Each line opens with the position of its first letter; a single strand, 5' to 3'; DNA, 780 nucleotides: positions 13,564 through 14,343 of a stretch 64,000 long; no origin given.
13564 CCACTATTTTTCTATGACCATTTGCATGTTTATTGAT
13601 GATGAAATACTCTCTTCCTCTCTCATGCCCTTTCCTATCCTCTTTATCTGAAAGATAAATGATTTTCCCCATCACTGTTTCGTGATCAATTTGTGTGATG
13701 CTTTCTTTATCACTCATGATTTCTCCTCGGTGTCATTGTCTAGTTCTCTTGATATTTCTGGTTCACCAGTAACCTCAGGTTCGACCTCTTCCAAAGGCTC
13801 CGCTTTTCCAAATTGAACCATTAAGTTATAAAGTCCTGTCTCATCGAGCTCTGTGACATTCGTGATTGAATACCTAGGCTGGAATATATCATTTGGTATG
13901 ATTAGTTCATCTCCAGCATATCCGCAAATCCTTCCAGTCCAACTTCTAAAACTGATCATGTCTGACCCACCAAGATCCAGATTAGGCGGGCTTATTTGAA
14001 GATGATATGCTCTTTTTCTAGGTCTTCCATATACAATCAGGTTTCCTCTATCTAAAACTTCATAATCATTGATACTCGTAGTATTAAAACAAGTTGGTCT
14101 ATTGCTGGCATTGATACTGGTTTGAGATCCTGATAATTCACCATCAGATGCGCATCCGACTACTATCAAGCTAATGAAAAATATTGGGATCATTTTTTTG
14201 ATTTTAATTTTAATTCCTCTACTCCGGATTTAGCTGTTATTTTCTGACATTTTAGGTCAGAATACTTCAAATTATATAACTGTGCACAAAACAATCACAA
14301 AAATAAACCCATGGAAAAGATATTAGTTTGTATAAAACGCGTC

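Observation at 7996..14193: Uncharacterised TonB-receptor locus with two unrecognisable proteins and a secreted ASST-like propeller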

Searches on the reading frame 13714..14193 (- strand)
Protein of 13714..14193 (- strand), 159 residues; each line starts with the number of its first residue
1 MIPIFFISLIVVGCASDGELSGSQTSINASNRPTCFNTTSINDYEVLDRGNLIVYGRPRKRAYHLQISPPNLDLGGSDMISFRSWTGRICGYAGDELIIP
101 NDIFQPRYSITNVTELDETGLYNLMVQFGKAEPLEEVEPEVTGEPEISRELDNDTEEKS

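Call 3: search_protein_families(library=pfam, proteins=[window:13714-14193:-], max_evalue=0.1)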
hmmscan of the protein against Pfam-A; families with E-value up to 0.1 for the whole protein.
window:13714-14193:- (159 aa): 1 family
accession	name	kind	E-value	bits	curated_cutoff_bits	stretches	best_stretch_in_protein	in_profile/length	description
PF20101.4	DUF6491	-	2.6e-12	47.4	27.5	1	3-123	7-129/138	Family of unknown function (DUF6491)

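Call 4: search_protein_families(library=ncbifam, proteins=[window:13714-14193:-], max_evalue=0.1)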
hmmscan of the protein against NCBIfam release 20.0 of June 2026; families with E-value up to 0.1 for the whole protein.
window:13714-14193:- (159 aa): 0 families

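Call 9: search_solved_structures(query=window:13714-14193:-, max_evalue=10)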
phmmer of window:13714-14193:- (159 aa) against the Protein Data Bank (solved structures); distinct sequences matched with E-value up to 10: 10.
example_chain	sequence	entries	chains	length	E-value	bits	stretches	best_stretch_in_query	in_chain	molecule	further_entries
2qdn_A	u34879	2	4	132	0.028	17.1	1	11-57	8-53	GITR ligand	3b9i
7khx_B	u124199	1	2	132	0.031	17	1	12-57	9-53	Tumor necrosis factor ligand superfamily member 18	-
2q8o_A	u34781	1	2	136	0.033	16.9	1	12-57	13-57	GITR ligand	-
3fc0_A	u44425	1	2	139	0.037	16.7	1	12-57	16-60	GITR ligand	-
7e57_A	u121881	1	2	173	0.048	16.3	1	11-57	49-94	Tumor necrosis factor ligand superfamily member 18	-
2r30_A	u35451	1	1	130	0.14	14.9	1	29-90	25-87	Tumor necrosis factor ligand superfamily member 18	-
7khd_A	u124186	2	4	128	0.14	14.8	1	29-91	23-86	Tumor necrosis factor ligand superfamily member 18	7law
2q1m_A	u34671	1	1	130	0.14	14.8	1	29-91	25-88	Tumor necrosis factor ligand superfamily member 18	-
3b93_A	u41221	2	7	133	0.15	14.7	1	29-91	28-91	Tumor necrosis factor ligand superfamily member 18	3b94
2r32_A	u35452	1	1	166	0.24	14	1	29-90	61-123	GCN4-pII/Tumor necrosis factor ligand superfamily member 18 fusion protein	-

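Call 21: find_homologous_proteins(query=window:13714-14193:-, max_evalue=0.001)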
Query window:13714-14193:- (159 aa): 45 proteins with E <= 0.001 among 59 candidates.
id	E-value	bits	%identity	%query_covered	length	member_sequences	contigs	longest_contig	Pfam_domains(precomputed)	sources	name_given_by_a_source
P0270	3.4e-100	350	99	100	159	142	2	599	PF20101.5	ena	-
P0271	2.3e-97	341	95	100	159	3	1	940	PF20101.5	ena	-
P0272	1.6e-87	309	90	96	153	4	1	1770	PF20101.5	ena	-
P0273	3.2e-87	308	89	96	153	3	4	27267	PF20101.5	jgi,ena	-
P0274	8.2e-87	306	89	95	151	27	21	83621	PF20101.5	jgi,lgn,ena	-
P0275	1.1e-86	306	88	96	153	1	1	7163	PF20101.5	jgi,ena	-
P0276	1.2e-86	306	88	96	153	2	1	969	PF20101.5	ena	-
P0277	4.2e-85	301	88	96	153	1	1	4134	PF20101.5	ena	-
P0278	2.5e-81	289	84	95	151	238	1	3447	PF20101.5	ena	-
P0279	6.2e-81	287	79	97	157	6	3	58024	PF20101.5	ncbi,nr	ncbi:MAG: DUF6491 family protein [Gammaproteobacteria bacterium]|nr:DUF6491 family protein [Gammapro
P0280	7.4e-80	284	81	97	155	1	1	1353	PF20101.5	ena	-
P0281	5.0e-79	281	83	94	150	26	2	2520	PF20101.5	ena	-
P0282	5.3e-79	281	83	94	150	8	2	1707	PF20101.5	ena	-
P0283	5.9e-79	281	83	94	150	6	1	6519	PF20101.5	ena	-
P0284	2.0e-76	273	91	81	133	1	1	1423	PF20101.5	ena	-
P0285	4.0e-66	239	92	75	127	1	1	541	PF20101.5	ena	-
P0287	2.9e-61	223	64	94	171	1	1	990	PF20101.5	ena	-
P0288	6.0e-61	222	62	97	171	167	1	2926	PF20101.5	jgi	-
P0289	1.4e-57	211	59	99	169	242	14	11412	PF20101.5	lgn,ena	-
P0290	1.4e-56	208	60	89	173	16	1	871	PF20101.5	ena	-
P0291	1.7e-56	208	97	61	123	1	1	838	PF20101.5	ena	-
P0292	2.3e-55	204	61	94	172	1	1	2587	PF20101.5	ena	-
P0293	2.9e-55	204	58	98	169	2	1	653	PF20101.5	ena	-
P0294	3.0e-55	204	57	97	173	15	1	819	PF20101.5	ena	-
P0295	1.3e-54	202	59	93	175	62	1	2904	PF20101.5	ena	-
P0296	2.3e-50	188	58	94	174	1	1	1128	PF20101.5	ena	-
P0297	3.1e-50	188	57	94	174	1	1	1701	PF20101.5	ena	-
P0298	1.6e-49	185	57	94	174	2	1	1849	PF20101.5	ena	-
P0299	7.2e-49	183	55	94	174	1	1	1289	PF20101.5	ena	-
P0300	1.6e-48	182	56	92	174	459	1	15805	PF20101.5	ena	-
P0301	2.7e-48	181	53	94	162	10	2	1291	PF20101.5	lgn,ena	-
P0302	1.3e-47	179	54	94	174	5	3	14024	PF20101.5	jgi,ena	-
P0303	7.2e-47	177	55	92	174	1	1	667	PF20101.5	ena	-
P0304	9.1e-47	176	54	94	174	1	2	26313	PF20101.5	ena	-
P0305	1.3e-46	176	54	94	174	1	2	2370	PF20101.5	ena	-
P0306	1.4e-46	176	57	93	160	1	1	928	PF20101.5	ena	-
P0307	5.9e-46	174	54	94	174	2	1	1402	PF20101.5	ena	-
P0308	3.0e-45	171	53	94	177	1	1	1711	PF20101.5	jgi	jgi:hypothetical protein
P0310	5.8e-35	138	44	98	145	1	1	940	PF20101.5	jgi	jgi:hypothetical protein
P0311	1.3e-31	127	69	49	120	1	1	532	PF20101.5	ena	-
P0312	1.7e-24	104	40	84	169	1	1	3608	PF20101.5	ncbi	-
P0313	3.0e-17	80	37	84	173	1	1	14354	PF20101.5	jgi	jgi:hypothetical protein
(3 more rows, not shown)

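Call 22: find_encoding_contigs(protein=P0274, flank=10000, max_places=4)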
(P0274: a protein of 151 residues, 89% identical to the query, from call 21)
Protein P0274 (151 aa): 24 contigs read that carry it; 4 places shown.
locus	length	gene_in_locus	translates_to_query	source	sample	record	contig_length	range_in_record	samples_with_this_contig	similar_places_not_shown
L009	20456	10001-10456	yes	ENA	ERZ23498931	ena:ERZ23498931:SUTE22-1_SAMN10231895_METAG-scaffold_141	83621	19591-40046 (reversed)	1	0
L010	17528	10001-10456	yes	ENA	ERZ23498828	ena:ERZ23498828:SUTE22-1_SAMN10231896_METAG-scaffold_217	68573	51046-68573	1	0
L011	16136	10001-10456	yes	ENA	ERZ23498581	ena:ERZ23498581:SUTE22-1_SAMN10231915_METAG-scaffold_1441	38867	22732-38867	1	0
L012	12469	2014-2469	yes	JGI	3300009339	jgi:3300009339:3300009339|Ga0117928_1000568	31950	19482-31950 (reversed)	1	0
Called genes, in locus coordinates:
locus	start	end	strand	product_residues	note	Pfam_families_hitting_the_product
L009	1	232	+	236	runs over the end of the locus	PF00106:adh_short, PF08659:KR (weak), PF13561:adh_short_C2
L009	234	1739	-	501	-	PF00171:Aldedh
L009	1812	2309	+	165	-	PF04290:DctQ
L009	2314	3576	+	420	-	PF06808:DctM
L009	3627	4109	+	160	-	PF00578:AhpC-TSA, PF08534:Redoxin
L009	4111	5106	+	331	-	PF16884:ADH_N_2, PF00107:ADH_zinc_N, PF13602:ADH_zinc_N_2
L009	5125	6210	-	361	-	PF00795:CN_hydrolase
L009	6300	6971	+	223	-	-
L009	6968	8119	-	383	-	PF00083:Sugar_tr, PF07690:MFS_1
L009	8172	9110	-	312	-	PF01012:ETF, PF00766:ETF_alpha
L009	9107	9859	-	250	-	PF01012:ETF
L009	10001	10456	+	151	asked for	PF20101:DUF6491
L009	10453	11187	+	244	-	-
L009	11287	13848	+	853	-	PF07715:Plug, PF00593:TonB_dep_Rec_b-barrel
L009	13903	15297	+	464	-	PF02133:Transp_cyt_pur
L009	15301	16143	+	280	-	PF00378:ECH_1, PF16113:ECH_2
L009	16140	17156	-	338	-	PF00753:Lactamase_B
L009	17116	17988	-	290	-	-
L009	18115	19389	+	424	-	PF07690:MFS_1, PF00083:Sugar_tr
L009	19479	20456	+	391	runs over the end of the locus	PF07690:MFS_1, PF00083:Sugar_tr (weak), PF07690:MFS_1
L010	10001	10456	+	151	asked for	PF20101:DUF6491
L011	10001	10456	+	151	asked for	PF20101:DUF6491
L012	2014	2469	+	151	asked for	PF20101:DUF6491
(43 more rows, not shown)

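Call 23: find_encoding_contigs(protein=P0279, flank=10000, max_places=2)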
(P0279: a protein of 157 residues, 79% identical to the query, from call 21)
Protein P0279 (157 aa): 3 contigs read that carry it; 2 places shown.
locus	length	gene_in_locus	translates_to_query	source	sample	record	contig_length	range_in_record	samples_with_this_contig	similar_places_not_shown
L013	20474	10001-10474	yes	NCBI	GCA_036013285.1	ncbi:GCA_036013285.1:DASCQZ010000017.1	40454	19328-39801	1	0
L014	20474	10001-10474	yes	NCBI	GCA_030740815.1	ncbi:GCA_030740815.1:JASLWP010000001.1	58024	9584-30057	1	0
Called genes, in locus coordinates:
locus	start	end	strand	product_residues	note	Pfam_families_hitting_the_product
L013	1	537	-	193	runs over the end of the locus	PF02627:CMD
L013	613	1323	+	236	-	PF00106:adh_short, PF08659:KR (weak), PF13561:adh_short_C2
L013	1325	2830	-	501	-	PF00171:Aldedh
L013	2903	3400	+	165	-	PF04290:DctQ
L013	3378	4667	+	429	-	PF06808:DctM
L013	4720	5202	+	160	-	PF00578:AhpC-TSA, PF08534:Redoxin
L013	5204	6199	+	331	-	PF16884:ADH_N_2, PF00107:ADH_zinc_N, PF13602:ADH_zinc_N_2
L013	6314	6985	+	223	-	-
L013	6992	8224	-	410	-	PF00083:Sugar_tr, PF07690:MFS_1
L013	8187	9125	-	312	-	PF01012:ETF, PF00766:ETF_alpha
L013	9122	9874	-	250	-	PF01012:ETF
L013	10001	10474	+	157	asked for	PF20101:DUF6491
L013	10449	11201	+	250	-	-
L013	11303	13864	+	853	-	PF07715:Plug, PF00593:TonB_dep_Rec_b-barrel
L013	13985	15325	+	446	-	PF02133:Transp_cyt_pur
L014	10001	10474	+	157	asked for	PF20101:DUF6491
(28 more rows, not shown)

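Call 38: predict_structure(alignment_id=A2)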
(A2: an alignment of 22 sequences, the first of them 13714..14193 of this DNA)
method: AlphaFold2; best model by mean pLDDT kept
length: 159 residues; sequences in the alignment: 22
mean_pLDDT: 74.3   pTM: 0.61
mean pLDDT of the five models: 74.3, 68.4, 68.0, 67.9, 66.1
residues with pLDDT >= 90: 69; 70-90: 27; 50-70: 32; < 50: 31
segments of 3 or more residues with pLDDT < 50: 11-13, 15-30, 155-159
pLDDT, mean of each block of 10 residues (from residue 1): 53 42 37 83 92 84 94 78 93 91 86 92 92 67 54 46
secondary structure, 60 per line:
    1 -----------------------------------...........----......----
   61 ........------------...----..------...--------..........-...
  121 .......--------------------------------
elements in order: E41-46 E51-56 E61-68 E81-83 E96-98 E107-116 H118-127

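Call 47: find_encoding_contigs(protein=P0313, flank=8000, max_places=2)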
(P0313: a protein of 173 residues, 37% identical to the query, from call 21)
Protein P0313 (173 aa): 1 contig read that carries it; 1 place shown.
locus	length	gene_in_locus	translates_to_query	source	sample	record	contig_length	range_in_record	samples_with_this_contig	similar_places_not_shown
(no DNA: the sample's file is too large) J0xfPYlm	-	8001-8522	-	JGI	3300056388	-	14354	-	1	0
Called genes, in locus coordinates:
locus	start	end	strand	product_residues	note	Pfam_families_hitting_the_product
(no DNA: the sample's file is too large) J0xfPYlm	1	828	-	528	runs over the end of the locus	PF00171:Aldedh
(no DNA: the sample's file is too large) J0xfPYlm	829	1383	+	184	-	PF04290:DctQ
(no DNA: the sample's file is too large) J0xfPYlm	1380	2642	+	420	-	PF06808:DctM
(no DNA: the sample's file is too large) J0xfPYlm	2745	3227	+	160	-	PF00578:AhpC-TSA, PF08534:Redoxin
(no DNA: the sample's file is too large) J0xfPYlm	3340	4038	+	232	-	-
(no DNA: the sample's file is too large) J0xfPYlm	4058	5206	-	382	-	PF07690:MFS_1, PF00083:Sugar_tr, PF05977:MFS_3 (weak)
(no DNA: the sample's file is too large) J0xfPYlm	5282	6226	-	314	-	PF01012:ETF, PF00766:ETF_alpha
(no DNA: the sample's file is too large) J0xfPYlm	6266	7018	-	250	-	PF01012:ETF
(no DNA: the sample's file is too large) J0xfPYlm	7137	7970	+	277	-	PF00581:Rhodanese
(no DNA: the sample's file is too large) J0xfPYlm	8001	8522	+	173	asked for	PF20101:DUF6491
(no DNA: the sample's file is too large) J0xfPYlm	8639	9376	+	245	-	-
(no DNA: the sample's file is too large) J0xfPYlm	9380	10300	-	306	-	-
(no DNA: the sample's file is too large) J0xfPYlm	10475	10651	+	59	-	?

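Call 48: find_encoding_contigs(protein=P0312, flank=8000, max_places=2)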
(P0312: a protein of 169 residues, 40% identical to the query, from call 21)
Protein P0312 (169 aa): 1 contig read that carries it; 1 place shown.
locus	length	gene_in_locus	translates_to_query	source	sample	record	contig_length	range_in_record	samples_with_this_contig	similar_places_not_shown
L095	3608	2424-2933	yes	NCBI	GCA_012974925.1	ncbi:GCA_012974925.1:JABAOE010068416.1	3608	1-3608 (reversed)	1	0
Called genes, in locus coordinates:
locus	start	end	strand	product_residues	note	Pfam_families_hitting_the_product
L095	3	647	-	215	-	?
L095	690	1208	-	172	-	PF01012:ETF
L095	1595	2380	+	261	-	PF00581:Rhodanese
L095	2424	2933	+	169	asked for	PF20101:DUF6491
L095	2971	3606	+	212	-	?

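Call 59: search_protein_families(library=ncbifam, proteins=[L009:13903-15297:+], max_evalue=0.00001)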
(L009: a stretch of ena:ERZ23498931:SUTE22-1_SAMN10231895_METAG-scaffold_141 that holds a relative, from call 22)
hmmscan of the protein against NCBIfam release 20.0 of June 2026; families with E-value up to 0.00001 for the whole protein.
L009:13903-15297:+ (464 aa): 2 families
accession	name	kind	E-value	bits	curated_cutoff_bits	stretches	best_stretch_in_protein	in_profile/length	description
NF008241.0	PRK11017.1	equivalog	4.9e-60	203.4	326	1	37-463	4-403/416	cytosine permease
TIGR00800.1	ncs1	subfamily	2.5e-19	69.3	353.1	1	56-433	16-428/447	NCS1 family nucleobase:cation symporter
